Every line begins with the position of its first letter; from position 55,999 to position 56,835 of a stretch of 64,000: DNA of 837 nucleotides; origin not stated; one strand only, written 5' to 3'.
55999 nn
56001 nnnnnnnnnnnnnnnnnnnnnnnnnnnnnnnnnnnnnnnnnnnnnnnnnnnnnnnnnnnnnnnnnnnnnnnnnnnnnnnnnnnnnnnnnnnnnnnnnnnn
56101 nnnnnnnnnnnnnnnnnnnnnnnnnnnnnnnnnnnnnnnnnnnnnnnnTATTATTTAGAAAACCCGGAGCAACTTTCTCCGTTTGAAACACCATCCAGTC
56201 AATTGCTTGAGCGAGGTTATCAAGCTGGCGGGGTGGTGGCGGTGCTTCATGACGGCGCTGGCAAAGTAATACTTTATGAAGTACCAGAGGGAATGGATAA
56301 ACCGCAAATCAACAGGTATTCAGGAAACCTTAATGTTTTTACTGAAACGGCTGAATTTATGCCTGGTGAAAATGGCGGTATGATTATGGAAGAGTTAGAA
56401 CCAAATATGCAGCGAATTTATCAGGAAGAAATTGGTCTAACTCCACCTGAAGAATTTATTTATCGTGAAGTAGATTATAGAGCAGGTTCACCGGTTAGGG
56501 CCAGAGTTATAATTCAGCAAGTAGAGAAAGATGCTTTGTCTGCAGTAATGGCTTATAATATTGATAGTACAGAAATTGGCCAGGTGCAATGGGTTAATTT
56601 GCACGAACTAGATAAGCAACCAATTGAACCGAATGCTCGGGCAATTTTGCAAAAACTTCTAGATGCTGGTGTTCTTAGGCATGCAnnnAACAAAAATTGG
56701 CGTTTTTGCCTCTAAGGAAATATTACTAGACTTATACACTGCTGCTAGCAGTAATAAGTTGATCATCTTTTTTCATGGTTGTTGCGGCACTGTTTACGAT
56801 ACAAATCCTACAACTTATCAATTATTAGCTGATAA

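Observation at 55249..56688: Unprecedented fusion: arylamine-N-acetyltransferase-like Cys-His-Asp domain joined to a degenerate Nudix-like domain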

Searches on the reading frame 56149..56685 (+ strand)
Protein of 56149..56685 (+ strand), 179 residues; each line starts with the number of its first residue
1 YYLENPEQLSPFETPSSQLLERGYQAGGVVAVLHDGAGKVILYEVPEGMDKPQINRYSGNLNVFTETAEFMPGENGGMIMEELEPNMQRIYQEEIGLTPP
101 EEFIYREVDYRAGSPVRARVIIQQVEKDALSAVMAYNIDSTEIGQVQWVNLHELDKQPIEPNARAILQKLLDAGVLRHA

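Call 94: search_protein_families(library=pfam, proteins=[window:56149-56685:+], max_evalue=10)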
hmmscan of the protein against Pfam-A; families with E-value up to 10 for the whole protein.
window:56149-56685:+ (179 aa): 1 family
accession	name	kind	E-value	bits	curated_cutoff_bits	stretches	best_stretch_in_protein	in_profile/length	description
PF00293.34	NUDIX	-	0.00045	20.7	21.1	1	76-169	35-133/134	NUDIX domain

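Call 108: search_solved_structures(query=A10, max_evalue=1, show_alignments=3)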
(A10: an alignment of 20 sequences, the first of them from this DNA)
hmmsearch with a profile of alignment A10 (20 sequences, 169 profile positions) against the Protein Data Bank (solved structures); distinct sequences matched with E-value up to 1: 24.
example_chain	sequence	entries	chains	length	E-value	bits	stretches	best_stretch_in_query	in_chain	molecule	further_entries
4k6e_A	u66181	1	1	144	0.0012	21.9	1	67-159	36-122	mRNA-decapping enzyme subunit 2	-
2jvb_A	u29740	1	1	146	0.0012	21.8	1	67-159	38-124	mRNA-decapping enzyme subunit 2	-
4v14_A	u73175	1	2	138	0.004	20.1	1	64-164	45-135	MUTATOR MUTT PROTEIN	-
6y3z_A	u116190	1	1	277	0.005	19.8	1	67-159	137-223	m7GpppN-mRNA hydrolase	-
1u20_A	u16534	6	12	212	0.008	19.1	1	26-130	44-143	U8 snoRNA-binding protein X29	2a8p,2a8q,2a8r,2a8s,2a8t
4kg4_A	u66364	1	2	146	0.013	18.5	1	67-159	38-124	mRNA-decapping enzyme subunit 2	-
6dt3_A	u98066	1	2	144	0.015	18.3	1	65-159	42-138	Nucleoside triphosphatase NudI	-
4kg3_A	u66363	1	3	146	0.015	18.3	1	67-159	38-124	mRNA-decapping enzyme subunit 2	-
3hhj_A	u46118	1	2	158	0.015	18.2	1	64-162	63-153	Mutator mutT protein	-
5mp0_D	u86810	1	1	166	0.022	17.7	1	65-147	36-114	m7GpppN-mRNA hydrolase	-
5qoh_A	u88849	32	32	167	0.022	17.7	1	65-147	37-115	DCP2 (NUDT20)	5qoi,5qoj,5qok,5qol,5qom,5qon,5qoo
2eho_A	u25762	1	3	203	0.037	17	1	66-116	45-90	GINS complex subunit 4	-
2e9x_D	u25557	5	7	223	0.046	16.7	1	66-116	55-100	GINS complex subunit 4 | DNA replication complex GINS protein SLD5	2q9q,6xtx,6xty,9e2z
2rrk_A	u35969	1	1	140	0.063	16.2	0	64-158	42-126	CTP pyrophosphohydrolase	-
8ok2_D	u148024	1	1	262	0.067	16.1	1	66-116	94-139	DNA replication complex GINS protein SLD5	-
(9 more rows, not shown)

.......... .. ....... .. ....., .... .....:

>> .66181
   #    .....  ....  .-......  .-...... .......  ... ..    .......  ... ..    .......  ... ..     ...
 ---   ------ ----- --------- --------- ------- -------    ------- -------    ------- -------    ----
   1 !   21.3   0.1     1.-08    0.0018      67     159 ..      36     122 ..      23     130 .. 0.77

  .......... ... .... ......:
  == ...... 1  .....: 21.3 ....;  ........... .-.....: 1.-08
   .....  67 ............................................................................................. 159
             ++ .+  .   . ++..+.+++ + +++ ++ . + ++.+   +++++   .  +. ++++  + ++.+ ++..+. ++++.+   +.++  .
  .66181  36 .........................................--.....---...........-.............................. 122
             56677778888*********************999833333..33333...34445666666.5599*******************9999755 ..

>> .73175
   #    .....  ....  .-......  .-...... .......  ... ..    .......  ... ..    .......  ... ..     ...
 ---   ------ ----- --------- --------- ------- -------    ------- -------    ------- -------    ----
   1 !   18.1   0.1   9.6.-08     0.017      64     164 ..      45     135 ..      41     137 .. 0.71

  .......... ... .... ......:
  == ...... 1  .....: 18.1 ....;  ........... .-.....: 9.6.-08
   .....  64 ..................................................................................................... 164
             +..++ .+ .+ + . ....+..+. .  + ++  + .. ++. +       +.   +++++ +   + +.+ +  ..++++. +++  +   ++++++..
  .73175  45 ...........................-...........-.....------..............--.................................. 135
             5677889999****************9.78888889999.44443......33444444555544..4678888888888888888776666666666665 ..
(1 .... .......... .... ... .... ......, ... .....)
